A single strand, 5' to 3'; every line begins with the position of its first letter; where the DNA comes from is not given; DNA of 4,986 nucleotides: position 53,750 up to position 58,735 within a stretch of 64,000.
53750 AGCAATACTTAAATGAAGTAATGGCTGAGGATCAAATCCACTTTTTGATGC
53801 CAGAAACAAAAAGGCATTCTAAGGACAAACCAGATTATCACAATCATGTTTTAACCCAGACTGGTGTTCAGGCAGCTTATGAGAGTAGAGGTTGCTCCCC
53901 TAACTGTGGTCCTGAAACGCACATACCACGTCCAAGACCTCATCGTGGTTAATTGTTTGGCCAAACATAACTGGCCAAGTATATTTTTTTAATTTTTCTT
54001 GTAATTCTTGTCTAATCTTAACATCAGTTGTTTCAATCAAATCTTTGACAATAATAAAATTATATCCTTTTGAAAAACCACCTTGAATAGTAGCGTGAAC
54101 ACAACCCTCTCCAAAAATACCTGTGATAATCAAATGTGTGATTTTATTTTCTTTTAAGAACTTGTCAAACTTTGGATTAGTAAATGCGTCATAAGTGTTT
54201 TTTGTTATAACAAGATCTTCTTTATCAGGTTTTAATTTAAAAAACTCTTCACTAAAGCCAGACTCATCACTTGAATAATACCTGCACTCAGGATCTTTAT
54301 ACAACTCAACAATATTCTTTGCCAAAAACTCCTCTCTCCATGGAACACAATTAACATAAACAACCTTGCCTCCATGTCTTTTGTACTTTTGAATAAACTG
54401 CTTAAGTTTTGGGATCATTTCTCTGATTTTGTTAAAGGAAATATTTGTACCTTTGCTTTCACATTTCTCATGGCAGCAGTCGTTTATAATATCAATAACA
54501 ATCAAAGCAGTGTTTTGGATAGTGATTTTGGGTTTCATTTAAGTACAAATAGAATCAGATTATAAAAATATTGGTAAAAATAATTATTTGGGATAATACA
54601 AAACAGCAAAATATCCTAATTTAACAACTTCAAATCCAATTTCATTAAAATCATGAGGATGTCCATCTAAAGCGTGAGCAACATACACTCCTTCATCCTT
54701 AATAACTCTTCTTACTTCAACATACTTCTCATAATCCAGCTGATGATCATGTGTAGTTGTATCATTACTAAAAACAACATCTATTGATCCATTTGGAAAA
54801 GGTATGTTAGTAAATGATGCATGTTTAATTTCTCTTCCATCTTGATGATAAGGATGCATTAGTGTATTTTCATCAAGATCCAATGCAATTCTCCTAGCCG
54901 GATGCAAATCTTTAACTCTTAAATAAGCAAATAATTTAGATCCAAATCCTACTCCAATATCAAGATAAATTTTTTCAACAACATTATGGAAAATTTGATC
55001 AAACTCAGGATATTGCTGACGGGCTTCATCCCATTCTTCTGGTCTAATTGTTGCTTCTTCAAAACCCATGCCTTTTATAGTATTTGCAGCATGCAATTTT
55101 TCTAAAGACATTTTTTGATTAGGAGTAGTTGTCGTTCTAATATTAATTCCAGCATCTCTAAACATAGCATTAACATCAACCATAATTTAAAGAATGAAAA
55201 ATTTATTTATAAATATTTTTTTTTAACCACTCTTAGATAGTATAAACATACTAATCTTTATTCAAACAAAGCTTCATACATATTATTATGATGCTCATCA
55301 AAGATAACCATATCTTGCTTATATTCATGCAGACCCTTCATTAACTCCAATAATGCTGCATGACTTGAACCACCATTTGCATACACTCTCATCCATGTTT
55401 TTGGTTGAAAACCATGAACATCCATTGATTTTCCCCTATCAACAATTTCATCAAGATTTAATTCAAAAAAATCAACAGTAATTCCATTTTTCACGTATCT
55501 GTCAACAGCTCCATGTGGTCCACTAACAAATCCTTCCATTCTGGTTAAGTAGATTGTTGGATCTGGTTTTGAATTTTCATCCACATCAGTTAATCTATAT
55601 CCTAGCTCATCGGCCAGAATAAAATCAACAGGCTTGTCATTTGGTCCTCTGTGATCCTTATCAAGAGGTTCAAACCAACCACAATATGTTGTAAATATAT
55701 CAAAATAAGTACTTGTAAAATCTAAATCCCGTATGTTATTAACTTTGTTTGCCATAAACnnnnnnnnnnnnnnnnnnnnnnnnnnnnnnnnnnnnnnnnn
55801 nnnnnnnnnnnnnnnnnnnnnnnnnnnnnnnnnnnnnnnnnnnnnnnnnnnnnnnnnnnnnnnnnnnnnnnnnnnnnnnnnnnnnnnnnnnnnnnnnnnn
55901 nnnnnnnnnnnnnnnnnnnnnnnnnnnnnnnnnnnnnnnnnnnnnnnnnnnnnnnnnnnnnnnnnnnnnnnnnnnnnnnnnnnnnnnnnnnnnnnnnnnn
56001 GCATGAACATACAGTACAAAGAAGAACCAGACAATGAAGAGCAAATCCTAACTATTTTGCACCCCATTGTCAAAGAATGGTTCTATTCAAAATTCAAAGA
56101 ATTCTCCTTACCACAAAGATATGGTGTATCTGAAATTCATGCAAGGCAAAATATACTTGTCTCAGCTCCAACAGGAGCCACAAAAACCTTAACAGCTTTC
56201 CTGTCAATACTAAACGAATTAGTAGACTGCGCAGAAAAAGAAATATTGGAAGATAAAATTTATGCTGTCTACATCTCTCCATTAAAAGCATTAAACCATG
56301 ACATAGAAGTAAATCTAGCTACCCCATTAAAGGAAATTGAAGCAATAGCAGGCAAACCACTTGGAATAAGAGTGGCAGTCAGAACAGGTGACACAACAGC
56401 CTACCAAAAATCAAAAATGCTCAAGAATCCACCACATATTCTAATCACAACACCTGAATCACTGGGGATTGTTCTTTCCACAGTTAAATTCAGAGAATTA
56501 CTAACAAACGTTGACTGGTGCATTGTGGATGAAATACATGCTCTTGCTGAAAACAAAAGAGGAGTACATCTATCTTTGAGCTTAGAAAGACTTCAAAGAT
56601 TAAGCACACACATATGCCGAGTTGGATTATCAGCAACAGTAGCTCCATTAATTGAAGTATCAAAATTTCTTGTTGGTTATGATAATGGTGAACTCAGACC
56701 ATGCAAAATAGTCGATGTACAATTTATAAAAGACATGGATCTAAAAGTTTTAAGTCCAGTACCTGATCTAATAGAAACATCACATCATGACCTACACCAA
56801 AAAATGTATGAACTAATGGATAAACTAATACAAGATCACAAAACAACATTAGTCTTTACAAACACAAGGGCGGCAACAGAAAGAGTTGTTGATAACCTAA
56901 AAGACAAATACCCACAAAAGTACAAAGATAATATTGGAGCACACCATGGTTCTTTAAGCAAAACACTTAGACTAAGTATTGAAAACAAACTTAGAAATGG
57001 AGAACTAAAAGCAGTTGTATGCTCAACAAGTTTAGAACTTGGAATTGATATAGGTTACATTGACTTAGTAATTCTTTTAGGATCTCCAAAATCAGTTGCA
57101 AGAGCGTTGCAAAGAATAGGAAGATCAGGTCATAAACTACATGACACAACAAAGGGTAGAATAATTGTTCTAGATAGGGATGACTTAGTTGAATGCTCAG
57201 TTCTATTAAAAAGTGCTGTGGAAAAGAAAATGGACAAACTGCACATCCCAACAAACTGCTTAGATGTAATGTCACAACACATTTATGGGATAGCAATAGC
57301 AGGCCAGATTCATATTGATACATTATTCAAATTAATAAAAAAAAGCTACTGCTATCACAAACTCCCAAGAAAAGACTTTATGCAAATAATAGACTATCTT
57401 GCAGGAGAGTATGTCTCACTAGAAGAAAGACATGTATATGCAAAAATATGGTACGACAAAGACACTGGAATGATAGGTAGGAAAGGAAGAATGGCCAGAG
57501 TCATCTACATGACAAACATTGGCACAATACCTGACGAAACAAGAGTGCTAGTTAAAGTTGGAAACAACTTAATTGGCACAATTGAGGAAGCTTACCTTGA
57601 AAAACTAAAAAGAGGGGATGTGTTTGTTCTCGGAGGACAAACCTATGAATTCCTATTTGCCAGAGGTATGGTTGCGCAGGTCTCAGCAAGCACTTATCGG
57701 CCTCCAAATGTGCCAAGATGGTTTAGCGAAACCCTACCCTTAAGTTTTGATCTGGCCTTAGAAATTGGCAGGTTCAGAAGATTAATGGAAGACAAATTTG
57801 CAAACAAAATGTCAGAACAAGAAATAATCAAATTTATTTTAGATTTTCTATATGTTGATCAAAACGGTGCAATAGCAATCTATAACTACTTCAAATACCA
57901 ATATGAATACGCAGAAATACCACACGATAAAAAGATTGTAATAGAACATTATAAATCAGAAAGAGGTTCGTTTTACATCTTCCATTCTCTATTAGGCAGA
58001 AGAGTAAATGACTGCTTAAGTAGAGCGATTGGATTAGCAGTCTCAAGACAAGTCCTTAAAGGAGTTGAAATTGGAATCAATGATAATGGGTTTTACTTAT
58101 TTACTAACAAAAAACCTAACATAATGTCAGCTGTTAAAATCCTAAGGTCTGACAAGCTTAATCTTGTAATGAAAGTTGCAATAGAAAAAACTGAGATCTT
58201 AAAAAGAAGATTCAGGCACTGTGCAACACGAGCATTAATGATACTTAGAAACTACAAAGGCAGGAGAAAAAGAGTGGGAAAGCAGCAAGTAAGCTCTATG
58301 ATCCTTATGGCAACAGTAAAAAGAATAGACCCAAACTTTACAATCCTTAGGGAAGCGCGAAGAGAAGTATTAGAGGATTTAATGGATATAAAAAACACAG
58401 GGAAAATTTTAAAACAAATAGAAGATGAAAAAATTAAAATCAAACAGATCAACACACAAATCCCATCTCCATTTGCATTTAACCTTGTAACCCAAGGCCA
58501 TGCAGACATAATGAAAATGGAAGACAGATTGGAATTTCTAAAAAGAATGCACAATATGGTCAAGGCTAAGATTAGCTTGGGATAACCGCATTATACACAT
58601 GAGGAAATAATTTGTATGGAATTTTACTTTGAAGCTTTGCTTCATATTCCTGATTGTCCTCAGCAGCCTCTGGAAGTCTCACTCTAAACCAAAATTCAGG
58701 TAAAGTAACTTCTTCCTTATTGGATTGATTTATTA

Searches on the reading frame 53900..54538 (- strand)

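Call 54: search_protein_families(library=pfam, proteins=[window:53900-54538:-], max_evalue=0.001)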
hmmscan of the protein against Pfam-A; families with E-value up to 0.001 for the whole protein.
window:53900-54538:- (212 aa): 1 family
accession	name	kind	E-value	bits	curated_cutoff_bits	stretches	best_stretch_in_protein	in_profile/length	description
PF00857.26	Isochorismatase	-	1.6e-25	90.7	27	1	10-190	1-170/175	Isochorismatase domain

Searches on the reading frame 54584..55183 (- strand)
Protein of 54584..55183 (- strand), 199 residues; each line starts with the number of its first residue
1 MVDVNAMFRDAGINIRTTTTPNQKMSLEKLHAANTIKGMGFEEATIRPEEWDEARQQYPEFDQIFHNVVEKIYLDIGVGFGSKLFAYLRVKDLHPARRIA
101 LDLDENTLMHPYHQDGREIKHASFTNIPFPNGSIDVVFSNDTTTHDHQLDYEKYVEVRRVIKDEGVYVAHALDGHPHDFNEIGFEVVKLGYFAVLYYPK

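Call 32: search_protein_families(library=pfam, proteins=[window:54584-55183:-], max_evalue=0.001)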
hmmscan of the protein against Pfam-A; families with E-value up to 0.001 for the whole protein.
window:54584-55183:- (199 aa): 3 families
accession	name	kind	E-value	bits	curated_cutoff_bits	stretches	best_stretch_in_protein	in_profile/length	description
PF08241.18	Methyltransf_11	-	2.5e-09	38.1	21.2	1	74-168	1-94/95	Methyltransferase domain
PF13649.12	Methyltransf_25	-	4.4e-06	27.7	27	1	74-165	2-97/97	Methyltransferase domain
PF13847.12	Methyltransf_31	-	0.00026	21.2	27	0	73-171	7-111/145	Methyltransferase domain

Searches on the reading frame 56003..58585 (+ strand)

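Call 54: search_protein_families(library=pfam, proteins=[window:56003-58585:+], max_evalue=0.001)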
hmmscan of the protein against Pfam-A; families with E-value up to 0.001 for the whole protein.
window:56003-58585:+ (860 aa): 7 families
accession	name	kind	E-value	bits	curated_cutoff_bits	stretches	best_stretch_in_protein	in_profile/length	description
PF08494.16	DEAD_assoc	-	3.2e-55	187.4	23.5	1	639-825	1-191/191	DEAD/H associated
PF19306.5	WH_Lhr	-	3e-33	115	27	1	407-567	5-165/168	Large helicase-related protein, winged helix domain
PF00270.35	DEAD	-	1.9e-26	93.2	26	1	38-214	4-161/167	DEAD/DEAH box helicase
PF00271.37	Helicase_C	-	1.7e-18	67.3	23.5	1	270-376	4-107/110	Helicase conserved C-terminal domain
PF04851.21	ResIII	-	1.3e-06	28.8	22.5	1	46-213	21-162/164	Type III restriction enzyme, res subunit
PF22527.2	DEXQc_Suv3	-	0.00076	19.5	27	0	86-206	38-130/154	DEXQ-box helicase domain of Suv3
PF22590.2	Cas3-like_C_2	-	0.00092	19.9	27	0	279-375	2-101/106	CRISPR-associated nuclease/helicase Cas3, C-terminal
